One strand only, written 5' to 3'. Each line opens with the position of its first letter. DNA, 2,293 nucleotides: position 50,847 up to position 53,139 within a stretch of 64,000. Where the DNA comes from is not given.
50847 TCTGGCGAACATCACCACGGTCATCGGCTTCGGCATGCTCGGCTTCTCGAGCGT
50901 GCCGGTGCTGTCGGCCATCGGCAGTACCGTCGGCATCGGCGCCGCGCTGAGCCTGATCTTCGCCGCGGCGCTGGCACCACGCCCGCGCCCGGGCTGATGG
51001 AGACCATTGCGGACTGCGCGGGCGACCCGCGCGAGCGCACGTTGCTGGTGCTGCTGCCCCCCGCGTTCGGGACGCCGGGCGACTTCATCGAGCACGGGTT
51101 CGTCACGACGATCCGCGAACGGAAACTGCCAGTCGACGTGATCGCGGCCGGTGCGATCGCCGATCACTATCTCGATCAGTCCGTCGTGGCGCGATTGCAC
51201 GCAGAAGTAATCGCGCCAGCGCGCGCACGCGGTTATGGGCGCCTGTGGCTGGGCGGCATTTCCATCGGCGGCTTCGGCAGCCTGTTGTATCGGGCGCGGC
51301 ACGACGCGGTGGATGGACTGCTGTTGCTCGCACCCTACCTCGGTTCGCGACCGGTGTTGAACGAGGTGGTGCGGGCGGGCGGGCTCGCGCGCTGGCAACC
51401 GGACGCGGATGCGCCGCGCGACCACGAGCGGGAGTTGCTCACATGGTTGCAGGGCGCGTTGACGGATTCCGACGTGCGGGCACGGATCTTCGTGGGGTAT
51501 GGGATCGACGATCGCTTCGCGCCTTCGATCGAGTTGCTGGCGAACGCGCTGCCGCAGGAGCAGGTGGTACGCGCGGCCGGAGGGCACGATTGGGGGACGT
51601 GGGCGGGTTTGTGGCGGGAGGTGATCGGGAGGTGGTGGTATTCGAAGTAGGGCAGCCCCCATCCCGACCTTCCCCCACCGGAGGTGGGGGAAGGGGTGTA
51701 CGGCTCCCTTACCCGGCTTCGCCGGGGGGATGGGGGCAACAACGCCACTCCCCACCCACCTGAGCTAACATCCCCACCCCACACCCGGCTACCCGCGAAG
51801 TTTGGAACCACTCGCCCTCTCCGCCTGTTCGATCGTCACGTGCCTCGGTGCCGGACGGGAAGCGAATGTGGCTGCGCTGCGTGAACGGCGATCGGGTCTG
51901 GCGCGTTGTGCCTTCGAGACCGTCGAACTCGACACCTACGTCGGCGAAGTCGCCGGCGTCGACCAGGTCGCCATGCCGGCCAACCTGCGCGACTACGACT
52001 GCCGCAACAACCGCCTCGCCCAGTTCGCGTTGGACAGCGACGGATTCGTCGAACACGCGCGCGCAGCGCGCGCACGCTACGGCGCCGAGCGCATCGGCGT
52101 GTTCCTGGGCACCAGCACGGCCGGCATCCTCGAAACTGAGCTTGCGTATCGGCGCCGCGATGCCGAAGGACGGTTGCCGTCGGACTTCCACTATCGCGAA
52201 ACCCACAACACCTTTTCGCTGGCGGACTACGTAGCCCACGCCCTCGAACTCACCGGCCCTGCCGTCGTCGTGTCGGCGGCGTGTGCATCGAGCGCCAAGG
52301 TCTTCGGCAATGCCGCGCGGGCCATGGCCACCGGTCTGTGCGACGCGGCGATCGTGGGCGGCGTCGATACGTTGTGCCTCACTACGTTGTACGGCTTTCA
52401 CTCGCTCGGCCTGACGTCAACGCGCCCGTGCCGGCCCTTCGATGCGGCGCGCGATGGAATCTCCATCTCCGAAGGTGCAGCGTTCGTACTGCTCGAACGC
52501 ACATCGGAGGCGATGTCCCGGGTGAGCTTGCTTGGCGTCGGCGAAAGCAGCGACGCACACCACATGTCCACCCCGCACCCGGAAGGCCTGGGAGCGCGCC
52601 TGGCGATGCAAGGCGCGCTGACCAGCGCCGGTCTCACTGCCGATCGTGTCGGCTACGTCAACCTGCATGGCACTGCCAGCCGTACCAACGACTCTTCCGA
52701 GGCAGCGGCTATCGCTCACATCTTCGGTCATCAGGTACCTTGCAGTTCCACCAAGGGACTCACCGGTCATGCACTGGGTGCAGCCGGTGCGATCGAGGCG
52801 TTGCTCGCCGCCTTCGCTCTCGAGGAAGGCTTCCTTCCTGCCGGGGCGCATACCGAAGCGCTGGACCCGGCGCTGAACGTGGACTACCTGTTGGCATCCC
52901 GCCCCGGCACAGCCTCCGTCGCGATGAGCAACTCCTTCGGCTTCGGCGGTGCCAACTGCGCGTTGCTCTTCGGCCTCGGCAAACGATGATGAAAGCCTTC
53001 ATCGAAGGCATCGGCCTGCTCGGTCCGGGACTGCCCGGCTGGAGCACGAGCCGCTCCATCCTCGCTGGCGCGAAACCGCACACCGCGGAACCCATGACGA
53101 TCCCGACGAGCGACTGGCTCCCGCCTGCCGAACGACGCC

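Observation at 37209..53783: Xanthomonadin/aryl-polyene-like biosynthetic gene cluster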

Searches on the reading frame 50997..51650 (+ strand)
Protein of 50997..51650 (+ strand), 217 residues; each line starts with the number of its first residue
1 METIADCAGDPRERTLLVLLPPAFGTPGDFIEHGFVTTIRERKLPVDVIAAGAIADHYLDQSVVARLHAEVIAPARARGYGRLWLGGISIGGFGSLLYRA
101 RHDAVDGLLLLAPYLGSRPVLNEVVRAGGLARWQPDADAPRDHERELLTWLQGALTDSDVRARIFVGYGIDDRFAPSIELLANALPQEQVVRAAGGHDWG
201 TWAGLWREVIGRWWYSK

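Call 8: search_protein_families(library=pfam, proteins=[window:50997-51650:+], max_evalue=0.01)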
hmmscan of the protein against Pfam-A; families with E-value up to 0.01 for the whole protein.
window:50997-51650:+ (217 aa): 1 family
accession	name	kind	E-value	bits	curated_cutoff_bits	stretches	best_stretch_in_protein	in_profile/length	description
PF12146.15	Hydrolase_4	-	0.0024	17.6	27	1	78-126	74-124/239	Serine aminopeptidase, S33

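Call 11: search_protein_families(library=ncbifam, proteins=[window:50997-51650:+], max_evalue=0.001)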
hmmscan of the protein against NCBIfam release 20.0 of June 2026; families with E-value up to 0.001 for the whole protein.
window:50997-51650:+ (217 aa): 0 families

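Call 54: find_homologous_proteins(query=window:50997-51650:+, max_evalue=0.00001)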
Query window:50997-51650:+ (217 aa): 726 proteins with E <= 0.00001 among 3050 candidates; the best 120 are listed.
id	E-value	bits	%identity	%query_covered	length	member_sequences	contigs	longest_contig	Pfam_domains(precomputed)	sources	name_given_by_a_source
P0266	1.1e-141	488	100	100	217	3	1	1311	-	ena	-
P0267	5.9e-125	433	88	100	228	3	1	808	-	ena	-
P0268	6.2e-119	414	85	98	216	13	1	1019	-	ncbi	-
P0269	1.5e-116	406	83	98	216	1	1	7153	-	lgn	-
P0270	8.9e-112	390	80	98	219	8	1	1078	-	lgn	-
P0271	1.3e-106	373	77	98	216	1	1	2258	-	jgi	jgi:hypothetical protein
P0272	3.7e-106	372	77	98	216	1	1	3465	-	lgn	-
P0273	8.8e-106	371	77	98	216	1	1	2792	-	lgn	-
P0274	3.1e-105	369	76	98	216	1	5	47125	-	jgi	jgi:hypothetical protein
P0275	5.1e-100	352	73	98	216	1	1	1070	-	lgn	-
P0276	4.1e-96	339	72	98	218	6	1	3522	-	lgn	-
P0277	2.4e-91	323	70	98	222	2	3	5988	-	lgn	-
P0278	2.7e-89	317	69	97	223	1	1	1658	-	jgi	jgi:pimeloyl-ACP methyl ester carboxylesterase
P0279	3.6e-89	316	68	97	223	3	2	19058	-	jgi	-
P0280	6.0e-89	315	70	97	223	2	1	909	-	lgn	-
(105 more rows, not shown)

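Call 62: predict_structure(alignment_id=A2)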
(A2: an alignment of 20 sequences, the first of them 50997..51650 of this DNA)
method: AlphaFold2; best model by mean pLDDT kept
length: 217 residues; sequences in the alignment: 20
mean_pLDDT: 93.8   pTM: 0.90
mean pLDDT of the five models: 93.8, 92.6, 92.6, 91.8, 90.6
residues with pLDDT >= 90: 181; 70-90: 35; 50-70: 1; < 50: 0
segments of 3 or more residues with pLDDT < 50: none
pLDDT, mean of each block of 10 residues (from residue 1): 91 97 94 97 96 82 94 98 97 96 97 92 91 88 88 94 98 94 96 97 98 87
secondary structure, 60 per line:
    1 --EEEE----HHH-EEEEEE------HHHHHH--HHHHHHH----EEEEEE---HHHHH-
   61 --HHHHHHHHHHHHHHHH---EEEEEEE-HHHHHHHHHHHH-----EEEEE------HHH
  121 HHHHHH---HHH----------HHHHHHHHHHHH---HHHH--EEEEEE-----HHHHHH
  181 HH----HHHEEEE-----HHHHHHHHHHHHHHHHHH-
elements in order: E3-6 E15-20 H27-32 H35-41 E46-51 H55-59 H63-78 E82-88 H90-101 E107-111 H118-126 H143-154 H158-161 E164-169 H175-182 E190-193 H199-216

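Call 65: fold_search(model_id=the predicted structure, library=pdb)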
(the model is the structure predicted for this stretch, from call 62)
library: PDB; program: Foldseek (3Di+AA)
matches with E <= 10: 1689; with E <= 0.001: 623
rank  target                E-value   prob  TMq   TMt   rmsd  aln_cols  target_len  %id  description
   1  7ebo_B                1.6e-08  1.00  0.58  0.53  10.9       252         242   17  Crystal structure of a feruloyl esterase LP_0796 from Lactobacillus plantarum (released 2022-08-03)
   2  4rgy_A                4.6e-08  1.00  0.65  0.60   8.2       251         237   14  Structural and functional analysis of a low-temperature-active alkaline esterase from South China Sea marine sediment  (released 2015-09-16)
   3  6vh9_A                7.0e-08  1.00  0.63  0.54   7.6       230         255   13  FphF, Staphylococcus aureus fluorophosphonate-binding serine hydrolases F, apo form (released 2020-09-16)
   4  4z8z                  7.0e-08  1.00  0.54  0.39   7.6       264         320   15  Crystal structure of the hypothetical protein from Ruminiclostridium thermocellum ATCC 27405 (released 2015-05-06)
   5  2uz0_A                1.0e-07  1.00  0.61  0.53   8.3       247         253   14  The Crystal crystal structure of the estA protein, a virulence factor estA protein from Streptococcus pneumonia (released 2007-10-23)
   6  7ebo_A                1.0e-07  1.00  0.58  0.53  11.1       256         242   16  Crystal structure of a feruloyl esterase LP_0796 from Lactobacillus plantarum (released 2022-08-03)
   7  2uz0_C                1.1e-07  1.00  0.58  0.51   7.9       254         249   12  The Crystal crystal structure of the estA protein, a virulence factor estA protein from Streptococcus pneumonia (released 2007-10-23)
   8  8trf_B                1.1e-07  1.00  0.54  0.47   8.9       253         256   20  Crystal structure of SM0281, an alpha/beta hydrolase from Sinorhizobium meliloti (released 2025-02-12)
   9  2wtm_D                1.2e-07  1.00  0.60  0.55   7.4       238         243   17  Est1E from Butyrivibrio proteoclasticus (released 2010-01-19)
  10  2wtm_C                1.2e-07  1.00  0.60  0.53   6.7       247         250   14  Est1E from Butyrivibrio proteoclasticus (released 2010-01-19)
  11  2uz0_D                1.3e-07  1.00  0.62  0.56   8.1       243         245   14  The Crystal crystal structure of the estA protein, a virulence factor estA protein from Streptococcus pneumonia (released 2007-10-23)
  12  4rot                  1.4e-07  1.00  0.61  0.50   7.1       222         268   18  Crystal structure of esterase A from Streptococcus pyogenes (released 2014-12-24)
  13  5a62                  1.5e-07  1.00  0.50  0.41  11.9       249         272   19  Hydrolytic potential of the ammonia-oxidizing Thaumarchaeon Nitrososphaera gargenis - crystal structure and activity pro (released 2016-07-06)
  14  8ptq                  1.7e-07  1.00  0.55  0.45  10.2       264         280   14  COMPLEX CRYSTAL STRUCTURE OF MUTANT HUMAN MONOGLYCERIDE LIPASE WITH COMPOUND 5l (released 2024-01-31)
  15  7xrh_A                2.3e-07  1.00  0.58  0.53   7.2       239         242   13  Feruloyl esterase from Lactobacillus acidophilus (released 2023-05-17)
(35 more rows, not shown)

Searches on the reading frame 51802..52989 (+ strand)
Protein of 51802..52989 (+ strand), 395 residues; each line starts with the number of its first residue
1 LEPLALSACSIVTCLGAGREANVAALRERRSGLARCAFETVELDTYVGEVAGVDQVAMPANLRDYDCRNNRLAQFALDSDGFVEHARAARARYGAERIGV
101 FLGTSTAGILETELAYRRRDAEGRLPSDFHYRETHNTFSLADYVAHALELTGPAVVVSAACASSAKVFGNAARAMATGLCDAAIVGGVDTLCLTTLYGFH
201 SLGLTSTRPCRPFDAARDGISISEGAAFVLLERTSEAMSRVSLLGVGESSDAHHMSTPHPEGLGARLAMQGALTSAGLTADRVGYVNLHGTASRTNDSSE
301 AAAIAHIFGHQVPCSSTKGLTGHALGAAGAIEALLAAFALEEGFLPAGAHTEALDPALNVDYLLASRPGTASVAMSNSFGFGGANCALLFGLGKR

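Call 8: search_protein_families(library=pfam, proteins=[window:51802-52989:+], max_evalue=0.01)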
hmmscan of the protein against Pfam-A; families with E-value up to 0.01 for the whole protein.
window:51802-52989:+ (395 aa): 3 families
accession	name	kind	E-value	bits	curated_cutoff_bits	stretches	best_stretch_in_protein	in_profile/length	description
PF00109.32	ketoacyl-synt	-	3.1e-29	102.8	20.8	1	5-237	5-252/252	Beta-ketoacyl synthase, N-terminal domain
PF02801.28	Ketoacyl-synt_C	-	2.3e-26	92.6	20.8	1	243-351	4-118/119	Beta-ketoacyl synthase, C-terminal domain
PF00108.29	Thiolase_N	-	0.00036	20.4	26.4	1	140-192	62-116/260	Thiolase, N-terminal domain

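Call 11: search_protein_families(library=ncbifam, proteins=[window:51802-52989:+], max_evalue=0.001)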
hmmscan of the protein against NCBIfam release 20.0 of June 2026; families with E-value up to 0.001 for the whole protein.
window:51802-52989:+ (395 aa): 26 families (the best 25 are shown)
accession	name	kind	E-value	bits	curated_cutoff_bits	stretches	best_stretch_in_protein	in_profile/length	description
NF006618.0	PRK09185.1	subfamily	2.4e-157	524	407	1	1-391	2-391/394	beta-ketoacyl-ACP synthase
TIGR03150.1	fabF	equivalog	4.7e-70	236.3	493.75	1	9-390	8-406/407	beta-ketoacyl-ACP synthase II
NF005589.0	PRK07314.1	subfamily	1.5e-67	228.2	387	1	8-390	10-409/413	beta-ketoacyl-ACP synthase II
NF004970.0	PRK06333.1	subfamily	4.9e-57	193.7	525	1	7-390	9-419/424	beta-ketoacyl-ACP synthase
NF006274.0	PRK08439.1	equivalog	4e-53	180.7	621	1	8-390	8-403/406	beta-ketoacyl-ACP synthase II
NF004618.0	PRK05952.1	equivalog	2.6e-51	174.7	455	1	98-389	81-379/384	beta-ketoacyl-ACP synthase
NF006587.0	PRK09116.1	equivalog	1.7e-50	172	470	1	147-390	150-404/408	beta-ketoacyl-ACP synthase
NF058662.1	cispenta_AmcF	equivalog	4.6e-47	160.8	325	1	133-390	101-367/369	cispentacin biosynthesis acyltransferase subunit AmcF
NF005076.0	PRK06501.1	equivalog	1.6e-46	159.1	629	1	5-391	14-421/425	beta-ketoacyl-ACP synthase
NF005935.0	PRK07967.1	equivalog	1.6e-45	155.7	630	1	6-390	6-401/406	beta-ketoacyl-ACP synthase I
NF005916.1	PRK07910.1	equivalog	4.5e-45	154.3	560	1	147-391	155-416/418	KasA/KasB family beta-ketoacyl-ACP synthase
NF006434.0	PRK08722.1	equivalog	6.3e-44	150.5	759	1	87-390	90-411/414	beta-ketoacyl-ACP synthase II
NF005490.0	PRK07103.1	equivalog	3.6e-39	135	445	1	8-389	10-409/414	polyketide beta-ketoacyl:acyl carrier protein synthase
NF045894.1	PKS_plus_SDR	equivalog_domain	3.1e-27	94.7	1740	1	83-358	102-383/1515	type I polyketide synthase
NF041183.1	Pks2_ls1_myc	equivalog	1.8e-25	88.1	2400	1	83-355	102-376/2086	sulfolipid-1 biosynthesis phthioceranic/hydroxyphthioceranic acid synthase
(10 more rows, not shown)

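Call 30: search_solved_structures(query=window:51802-52989:+, max_evalue=1e-10, show_alignments=1)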
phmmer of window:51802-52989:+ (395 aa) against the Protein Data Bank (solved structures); distinct sequences matched with E-value up to 1e-10: 145 (the best 60 are shown).
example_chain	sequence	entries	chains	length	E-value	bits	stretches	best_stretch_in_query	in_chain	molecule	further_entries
7f28_B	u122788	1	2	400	9.6e-71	242.3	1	26-392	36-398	Putative 3-oxoacyl-[ACP] synthase FabV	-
6qsp_A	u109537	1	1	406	1.3e-70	241.8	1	54-392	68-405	Beta-ketoacyl synthase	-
1j3n_A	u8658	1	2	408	2.8e-52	181.5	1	6-390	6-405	3-oxoacyl-(acyl-carrier protein) synthase II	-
9s5h_B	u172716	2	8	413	4e-47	164.6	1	73-389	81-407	3-oxoacyl-(Acyl-carrier-protein) synthase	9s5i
3o04_A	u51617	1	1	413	4.8e-46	161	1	92-390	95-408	beta-keto-acyl carrier protein synthase II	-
5sxo_A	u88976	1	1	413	5.7e-46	160.8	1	92-390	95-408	3-oxoacyl-[acyl-carrier-protein] synthase 2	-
1ox0_A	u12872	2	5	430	3e-45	158.4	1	80-390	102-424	Beta ketoacyl-acyl carrier protein synthase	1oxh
2rjt_A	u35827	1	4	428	5.8e-45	157.5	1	79-390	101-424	Beta-ketoacyl-ACP synthase II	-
2alm_A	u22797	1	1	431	2.9e-44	155.1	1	80-390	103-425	3-oxoacyl-(acyl-carrier-protein) synthase II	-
4jrh_A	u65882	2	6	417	1.1e-43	153.2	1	20-390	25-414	3-oxoacyl-[acyl-carrier-protein] synthase 2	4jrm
8qm1_A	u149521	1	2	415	1.3e-43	153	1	94-390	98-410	3-oxoacyl-[acyl-carrier-protein] synthase 2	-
8z5c_A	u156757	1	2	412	1.4e-43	153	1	92-390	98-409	3-oxoacyl-[acyl-carrier-protein] synthase 2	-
4b7v_A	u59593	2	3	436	1.6e-43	152.8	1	94-390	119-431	3-OXOACYL-[ACYL-CARRIER-PROTEIN] SYNTHASE 2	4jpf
1b3n_A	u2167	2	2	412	2.3e-43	152.2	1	94-390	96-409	PROTEIN (KETOACYL ACYL CARRIER PROTEIN SYNTHASE 2) | BETA-KETOACYL ACP SYNTHASE II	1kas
6okg_A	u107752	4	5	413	2.4e-43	152.2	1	94-390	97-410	3-oxoacyl-[acyl-carrier-protein] synthase 2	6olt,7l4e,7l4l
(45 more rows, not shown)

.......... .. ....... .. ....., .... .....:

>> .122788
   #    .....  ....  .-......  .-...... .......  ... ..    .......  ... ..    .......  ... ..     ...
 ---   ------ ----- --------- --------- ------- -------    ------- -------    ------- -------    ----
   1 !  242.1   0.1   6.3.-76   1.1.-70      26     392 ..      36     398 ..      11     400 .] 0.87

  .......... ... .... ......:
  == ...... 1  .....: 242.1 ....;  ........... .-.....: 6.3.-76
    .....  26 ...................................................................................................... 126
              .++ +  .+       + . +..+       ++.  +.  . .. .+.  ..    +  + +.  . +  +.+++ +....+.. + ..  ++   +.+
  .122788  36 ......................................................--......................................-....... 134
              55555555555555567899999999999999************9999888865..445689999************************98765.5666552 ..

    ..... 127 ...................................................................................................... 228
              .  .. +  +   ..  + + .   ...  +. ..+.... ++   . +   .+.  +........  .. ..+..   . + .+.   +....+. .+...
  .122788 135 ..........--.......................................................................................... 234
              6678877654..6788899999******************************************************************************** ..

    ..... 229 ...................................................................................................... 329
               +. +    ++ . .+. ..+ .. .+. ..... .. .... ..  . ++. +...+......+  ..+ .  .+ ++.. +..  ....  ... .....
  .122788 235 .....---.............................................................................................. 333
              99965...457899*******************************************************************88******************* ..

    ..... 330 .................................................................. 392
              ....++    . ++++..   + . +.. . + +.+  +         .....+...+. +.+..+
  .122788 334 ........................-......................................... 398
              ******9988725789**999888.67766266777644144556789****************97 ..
